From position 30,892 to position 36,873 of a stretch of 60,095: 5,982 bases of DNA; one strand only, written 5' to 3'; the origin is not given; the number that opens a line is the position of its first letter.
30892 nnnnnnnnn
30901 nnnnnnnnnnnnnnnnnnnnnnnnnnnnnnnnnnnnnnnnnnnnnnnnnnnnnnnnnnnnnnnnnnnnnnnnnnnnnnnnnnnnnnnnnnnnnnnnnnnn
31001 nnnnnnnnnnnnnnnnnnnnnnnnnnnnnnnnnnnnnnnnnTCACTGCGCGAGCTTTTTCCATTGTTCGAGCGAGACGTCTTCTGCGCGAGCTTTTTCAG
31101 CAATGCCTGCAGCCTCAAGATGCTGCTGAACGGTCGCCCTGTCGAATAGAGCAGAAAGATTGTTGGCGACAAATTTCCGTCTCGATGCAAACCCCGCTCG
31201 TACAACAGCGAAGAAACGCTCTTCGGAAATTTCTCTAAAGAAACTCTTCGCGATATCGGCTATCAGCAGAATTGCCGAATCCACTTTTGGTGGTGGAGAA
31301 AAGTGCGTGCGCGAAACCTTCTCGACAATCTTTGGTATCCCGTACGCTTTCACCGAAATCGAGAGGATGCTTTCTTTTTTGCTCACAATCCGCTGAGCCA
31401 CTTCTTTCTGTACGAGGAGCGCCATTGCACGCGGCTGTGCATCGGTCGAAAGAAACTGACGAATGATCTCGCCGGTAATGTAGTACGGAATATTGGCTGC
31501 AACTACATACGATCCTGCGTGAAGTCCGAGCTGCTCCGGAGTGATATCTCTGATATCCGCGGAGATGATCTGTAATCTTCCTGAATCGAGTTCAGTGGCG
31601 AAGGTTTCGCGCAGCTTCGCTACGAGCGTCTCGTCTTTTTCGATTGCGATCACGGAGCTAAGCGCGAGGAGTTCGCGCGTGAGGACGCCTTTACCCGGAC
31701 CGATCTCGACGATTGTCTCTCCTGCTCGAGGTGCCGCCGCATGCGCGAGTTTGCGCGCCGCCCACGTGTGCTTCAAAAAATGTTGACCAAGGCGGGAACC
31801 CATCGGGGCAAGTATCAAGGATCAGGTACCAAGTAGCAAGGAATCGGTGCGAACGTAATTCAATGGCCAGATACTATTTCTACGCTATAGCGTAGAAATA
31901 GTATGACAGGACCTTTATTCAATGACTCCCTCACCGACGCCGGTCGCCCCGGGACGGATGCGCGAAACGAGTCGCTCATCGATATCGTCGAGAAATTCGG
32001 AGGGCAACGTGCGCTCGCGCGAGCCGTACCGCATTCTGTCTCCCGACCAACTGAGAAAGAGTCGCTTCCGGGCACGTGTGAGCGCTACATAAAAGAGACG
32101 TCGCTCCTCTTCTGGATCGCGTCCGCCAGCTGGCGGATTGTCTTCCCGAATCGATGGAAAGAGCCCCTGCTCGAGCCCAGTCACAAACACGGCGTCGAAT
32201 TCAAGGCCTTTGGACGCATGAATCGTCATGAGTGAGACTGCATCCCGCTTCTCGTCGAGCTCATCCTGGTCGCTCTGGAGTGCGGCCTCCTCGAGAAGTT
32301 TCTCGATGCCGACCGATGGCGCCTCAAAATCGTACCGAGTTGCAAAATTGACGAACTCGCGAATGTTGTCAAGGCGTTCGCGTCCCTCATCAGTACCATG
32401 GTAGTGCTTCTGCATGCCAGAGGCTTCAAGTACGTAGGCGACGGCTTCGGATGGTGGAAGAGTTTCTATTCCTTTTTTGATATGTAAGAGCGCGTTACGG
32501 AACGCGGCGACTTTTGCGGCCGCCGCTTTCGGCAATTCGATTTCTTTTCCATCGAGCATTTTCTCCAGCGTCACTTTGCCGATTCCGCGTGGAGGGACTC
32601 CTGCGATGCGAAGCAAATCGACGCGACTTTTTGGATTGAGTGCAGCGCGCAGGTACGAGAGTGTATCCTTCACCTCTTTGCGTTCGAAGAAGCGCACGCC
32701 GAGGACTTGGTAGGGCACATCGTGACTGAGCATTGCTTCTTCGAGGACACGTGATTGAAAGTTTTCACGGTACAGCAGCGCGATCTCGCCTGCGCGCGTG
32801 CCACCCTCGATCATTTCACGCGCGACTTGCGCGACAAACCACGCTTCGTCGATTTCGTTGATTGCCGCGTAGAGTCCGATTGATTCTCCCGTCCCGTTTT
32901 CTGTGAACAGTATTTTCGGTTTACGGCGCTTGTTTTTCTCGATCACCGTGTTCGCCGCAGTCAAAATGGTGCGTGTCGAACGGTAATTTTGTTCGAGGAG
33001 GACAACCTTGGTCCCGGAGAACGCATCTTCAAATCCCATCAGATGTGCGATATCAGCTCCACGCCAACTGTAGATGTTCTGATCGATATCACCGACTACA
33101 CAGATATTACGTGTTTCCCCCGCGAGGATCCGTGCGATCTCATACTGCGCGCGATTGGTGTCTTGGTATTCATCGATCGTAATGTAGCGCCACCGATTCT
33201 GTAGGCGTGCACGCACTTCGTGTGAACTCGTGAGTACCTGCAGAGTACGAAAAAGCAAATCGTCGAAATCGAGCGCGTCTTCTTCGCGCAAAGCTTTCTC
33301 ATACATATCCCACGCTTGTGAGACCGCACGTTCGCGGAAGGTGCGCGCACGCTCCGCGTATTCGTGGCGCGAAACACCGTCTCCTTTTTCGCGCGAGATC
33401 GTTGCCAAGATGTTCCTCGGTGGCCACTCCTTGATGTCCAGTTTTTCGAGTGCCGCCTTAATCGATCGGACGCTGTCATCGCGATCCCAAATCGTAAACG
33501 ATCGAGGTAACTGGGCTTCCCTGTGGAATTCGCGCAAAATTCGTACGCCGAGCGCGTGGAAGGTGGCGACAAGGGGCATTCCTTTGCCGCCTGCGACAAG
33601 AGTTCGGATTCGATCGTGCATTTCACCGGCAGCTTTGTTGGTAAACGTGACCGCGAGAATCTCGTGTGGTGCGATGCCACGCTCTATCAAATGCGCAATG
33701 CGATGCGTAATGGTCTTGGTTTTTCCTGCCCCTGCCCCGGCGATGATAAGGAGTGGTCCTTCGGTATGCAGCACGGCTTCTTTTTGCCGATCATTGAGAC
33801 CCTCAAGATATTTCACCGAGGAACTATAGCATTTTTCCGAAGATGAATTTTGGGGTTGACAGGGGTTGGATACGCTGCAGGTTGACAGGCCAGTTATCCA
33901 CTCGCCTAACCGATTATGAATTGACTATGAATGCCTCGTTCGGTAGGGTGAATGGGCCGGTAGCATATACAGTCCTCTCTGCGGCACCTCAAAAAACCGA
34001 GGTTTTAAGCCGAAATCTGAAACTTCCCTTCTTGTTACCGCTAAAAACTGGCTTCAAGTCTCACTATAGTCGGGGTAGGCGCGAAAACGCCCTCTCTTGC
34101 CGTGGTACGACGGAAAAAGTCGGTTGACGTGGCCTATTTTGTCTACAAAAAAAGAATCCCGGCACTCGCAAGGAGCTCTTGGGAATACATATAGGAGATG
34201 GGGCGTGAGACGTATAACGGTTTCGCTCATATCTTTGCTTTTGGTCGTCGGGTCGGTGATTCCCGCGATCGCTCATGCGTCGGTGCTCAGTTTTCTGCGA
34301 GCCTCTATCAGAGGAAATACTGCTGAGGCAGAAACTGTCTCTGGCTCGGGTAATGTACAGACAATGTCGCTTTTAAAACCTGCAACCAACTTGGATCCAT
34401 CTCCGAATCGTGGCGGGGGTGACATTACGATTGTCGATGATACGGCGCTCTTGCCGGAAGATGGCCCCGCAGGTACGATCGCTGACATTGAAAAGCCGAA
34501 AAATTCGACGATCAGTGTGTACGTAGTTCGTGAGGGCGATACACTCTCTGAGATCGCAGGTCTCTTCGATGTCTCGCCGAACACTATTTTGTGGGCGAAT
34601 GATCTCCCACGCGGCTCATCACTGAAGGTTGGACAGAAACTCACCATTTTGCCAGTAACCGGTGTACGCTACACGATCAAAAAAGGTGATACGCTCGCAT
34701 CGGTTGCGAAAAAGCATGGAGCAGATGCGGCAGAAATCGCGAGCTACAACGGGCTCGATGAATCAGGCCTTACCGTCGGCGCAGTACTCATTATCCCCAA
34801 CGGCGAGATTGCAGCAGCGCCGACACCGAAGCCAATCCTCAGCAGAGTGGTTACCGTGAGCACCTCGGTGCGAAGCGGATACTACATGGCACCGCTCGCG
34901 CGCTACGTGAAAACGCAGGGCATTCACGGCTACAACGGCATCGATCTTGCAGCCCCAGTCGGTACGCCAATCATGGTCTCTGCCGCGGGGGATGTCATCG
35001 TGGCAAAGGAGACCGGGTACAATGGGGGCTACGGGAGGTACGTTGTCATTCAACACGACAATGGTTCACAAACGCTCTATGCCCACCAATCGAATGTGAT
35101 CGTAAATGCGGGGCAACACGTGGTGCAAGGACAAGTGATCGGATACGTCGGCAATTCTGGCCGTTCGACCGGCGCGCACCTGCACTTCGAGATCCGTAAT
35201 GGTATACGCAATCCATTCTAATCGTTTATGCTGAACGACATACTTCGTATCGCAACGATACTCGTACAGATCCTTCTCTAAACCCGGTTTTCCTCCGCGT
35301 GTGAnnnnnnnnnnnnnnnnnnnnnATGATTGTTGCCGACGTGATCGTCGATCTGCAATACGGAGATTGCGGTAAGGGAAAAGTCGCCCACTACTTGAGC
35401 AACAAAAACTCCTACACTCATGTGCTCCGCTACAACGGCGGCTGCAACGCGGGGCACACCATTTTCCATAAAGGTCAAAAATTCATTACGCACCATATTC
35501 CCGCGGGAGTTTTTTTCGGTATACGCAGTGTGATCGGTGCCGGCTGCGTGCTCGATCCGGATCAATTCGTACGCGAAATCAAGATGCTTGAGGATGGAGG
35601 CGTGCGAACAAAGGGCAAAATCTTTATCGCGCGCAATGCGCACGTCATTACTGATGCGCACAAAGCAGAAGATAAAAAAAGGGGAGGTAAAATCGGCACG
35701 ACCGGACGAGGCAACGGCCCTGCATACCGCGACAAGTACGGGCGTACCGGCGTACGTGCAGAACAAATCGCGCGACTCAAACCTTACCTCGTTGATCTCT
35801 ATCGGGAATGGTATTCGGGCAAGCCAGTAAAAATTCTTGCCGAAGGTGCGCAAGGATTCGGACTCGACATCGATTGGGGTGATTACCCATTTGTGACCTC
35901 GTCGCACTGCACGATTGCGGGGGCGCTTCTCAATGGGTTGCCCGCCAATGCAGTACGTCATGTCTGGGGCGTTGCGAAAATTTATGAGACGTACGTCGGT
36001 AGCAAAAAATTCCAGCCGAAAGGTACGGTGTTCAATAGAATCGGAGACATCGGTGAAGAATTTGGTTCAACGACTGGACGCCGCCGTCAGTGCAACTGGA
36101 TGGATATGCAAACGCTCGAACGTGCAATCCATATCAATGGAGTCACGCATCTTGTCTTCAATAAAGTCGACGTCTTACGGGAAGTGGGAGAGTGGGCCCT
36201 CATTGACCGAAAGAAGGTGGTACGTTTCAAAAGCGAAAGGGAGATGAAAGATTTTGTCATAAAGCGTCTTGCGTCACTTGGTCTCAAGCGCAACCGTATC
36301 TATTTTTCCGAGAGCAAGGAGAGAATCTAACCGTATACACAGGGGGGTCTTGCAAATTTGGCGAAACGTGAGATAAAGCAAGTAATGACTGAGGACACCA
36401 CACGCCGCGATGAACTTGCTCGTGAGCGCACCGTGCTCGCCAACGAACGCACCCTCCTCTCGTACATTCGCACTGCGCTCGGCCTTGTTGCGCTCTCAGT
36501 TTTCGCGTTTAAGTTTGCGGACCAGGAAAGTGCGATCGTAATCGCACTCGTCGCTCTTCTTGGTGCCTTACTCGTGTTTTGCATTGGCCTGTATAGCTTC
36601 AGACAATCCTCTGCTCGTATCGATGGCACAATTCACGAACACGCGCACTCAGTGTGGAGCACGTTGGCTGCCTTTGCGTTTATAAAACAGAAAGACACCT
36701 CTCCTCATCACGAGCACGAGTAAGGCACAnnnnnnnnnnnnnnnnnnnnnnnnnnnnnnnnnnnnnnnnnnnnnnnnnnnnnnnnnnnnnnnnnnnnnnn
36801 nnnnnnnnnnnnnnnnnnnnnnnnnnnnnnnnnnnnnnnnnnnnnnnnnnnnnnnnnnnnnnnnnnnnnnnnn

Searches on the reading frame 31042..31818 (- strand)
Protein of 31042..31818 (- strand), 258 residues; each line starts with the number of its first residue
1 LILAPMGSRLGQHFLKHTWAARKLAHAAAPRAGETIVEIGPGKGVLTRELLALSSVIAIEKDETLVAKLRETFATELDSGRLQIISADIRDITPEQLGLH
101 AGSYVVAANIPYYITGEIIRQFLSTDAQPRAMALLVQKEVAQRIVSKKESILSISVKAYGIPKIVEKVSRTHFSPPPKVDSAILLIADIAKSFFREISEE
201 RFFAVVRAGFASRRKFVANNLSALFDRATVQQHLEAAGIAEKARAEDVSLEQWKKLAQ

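Call 73: search_protein_families(library=pfam, proteins=[window:31042-31818:-], max_evalue=1)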
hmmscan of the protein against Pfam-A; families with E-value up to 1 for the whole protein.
window:31042-31818:- (258 aa): 6 families
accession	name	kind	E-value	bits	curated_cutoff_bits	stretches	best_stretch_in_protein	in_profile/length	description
PF00398.26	RrnaAD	-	3.4e-48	164.5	24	1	8-256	6-257/263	Ribosomal RNA adenine dimethylase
PF13649.12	Methyltransf_25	-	0.00093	20.3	27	1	36-95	1-61/97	Methyltransferase domain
PF13679.12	Methyltransf_32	-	0.053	13.9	27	1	28-95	21-95/143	Methyltransferase domain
PF13489.12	Methyltransf_23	-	0.055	13.6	27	1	12-59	2-50/164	Methyltransferase domain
PF02636.23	Methyltransf_28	-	0.12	12.2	23.3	1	19-52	5-38/249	Putative S-adenosyl-L-methionine-dependent methyltransferase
PF08241.18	Methyltransf_11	-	0.18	12.9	21.2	1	37-92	1-54/95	Methyltransferase domain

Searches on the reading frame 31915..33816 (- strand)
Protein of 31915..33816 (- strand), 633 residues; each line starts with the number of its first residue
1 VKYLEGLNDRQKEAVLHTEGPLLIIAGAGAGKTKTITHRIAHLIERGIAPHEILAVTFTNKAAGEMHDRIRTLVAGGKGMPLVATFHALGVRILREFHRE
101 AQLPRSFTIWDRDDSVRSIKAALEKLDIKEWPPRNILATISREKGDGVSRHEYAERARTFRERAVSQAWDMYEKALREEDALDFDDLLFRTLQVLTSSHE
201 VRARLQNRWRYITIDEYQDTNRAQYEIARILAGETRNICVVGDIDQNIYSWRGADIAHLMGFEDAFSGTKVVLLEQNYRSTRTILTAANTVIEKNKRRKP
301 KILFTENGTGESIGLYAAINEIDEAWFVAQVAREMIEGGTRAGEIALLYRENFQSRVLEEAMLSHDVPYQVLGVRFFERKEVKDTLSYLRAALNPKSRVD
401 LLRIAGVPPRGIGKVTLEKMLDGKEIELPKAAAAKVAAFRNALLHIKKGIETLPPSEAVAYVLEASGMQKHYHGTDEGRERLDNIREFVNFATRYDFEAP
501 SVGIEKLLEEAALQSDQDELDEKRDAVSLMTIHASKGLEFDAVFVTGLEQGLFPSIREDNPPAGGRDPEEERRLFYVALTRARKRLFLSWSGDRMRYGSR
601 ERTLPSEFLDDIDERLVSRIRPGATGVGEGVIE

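Call 37: search_protein_families(library=pfam, proteins=[window:31915-33816:-], max_evalue=0.001)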
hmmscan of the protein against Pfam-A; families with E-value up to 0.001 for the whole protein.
window:31915-33816:- (633 aa): 7 families
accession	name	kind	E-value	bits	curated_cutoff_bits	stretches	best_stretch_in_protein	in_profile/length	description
PF00580.27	UvrD-helicase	-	1.3e-82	278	23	1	7-266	1-270/271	UvrD/REP helicase N-terminal domain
PF13361.12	UvrD_C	-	3e-67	228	25.6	1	273-591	2-348/350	UvrD-like helicase C-terminal domain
PF13245.12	AAA_19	-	1.4e-23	84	25.1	1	11-250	1-132/134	AAA domain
PF13538.12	UvrD_C_2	-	6.9e-12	45.5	27.4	2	561-588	23-51/52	UvrD-like helicase C-terminal domain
PF13604.12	AAA_30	-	4.2e-07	30.3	27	0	7-70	2-66/191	AAA domain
PF01443.25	Viral_helicase1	-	2e-05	24.9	21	0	498-587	153-225/228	Viral superfamily 1 RNA helicase core domain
PF13086.12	AAA_11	-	5.7e-05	23.5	27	1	7-193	2-201/257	AAA domain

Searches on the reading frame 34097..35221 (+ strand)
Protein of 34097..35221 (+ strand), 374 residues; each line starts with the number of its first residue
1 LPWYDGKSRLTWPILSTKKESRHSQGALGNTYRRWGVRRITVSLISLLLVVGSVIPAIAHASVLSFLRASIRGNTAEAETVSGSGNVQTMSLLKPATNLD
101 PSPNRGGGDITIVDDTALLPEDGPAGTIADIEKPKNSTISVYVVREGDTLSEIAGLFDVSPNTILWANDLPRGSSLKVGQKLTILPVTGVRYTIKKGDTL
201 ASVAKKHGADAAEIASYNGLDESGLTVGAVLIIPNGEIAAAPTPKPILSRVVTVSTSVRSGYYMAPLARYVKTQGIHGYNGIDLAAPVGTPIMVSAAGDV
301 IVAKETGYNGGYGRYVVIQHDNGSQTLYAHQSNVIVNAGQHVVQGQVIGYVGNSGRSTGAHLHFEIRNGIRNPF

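Call 35: search_protein_families(library=pfam, proteins=[window:34097-35221:+], max_evalue=0.01)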
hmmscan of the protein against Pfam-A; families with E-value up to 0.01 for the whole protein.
window:34097-35221:+ (374 aa): 6 families
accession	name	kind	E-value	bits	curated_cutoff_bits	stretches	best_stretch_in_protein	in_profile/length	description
PF01551.29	Peptidase_M23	-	2.6e-29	101.7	28.7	1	279-368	3-89/96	Peptidase family M23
PF01476.26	LysM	-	3.8e-24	84.8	20.9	2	192-234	1-43/43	LysM domain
PF23473.1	LysM3_LYK4_5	-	5.5e-11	42.8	29.3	1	142-171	5-34/48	LYK4/5 LysM3 domain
PF23446.1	LysM1_NFP_LYK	-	1e-05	26.7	36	0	148-187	16-55/60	NFP/LYK LysM1 domain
PF23577.1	LysM_RLK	-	0.00012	22.5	27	0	192-218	3-29/44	LysM domain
PF23462.1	LysM3_NFP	-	0.0034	18.3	28.1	0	195-231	8-45/48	NFP LysM3 domain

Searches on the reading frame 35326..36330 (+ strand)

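Call 35: search_protein_families(library=pfam, proteins=[window:35326-36330:+], max_evalue=0.01)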
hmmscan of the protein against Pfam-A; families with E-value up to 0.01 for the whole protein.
window:35326-36330:+ (334 aa): 1 family
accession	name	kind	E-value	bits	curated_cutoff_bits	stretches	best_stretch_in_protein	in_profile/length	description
PF00709.27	Adenylsucc_synt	-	1.3e-80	271.7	27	2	6-150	1-150/416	Adenylosuccinate synthetase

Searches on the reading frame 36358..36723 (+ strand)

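Call 34: search_protein_families(library=pfam, proteins=[window:36358-36723:+], max_evalue=0.01)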
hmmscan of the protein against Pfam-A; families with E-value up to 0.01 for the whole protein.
window:36358-36723:+ (121 aa): 1 family
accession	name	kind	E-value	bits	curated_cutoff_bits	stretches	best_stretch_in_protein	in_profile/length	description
PF02656.20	DUF202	-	3.4e-13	50.3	23.4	1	24-85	1-66/68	Domain of unknown function (DUF202)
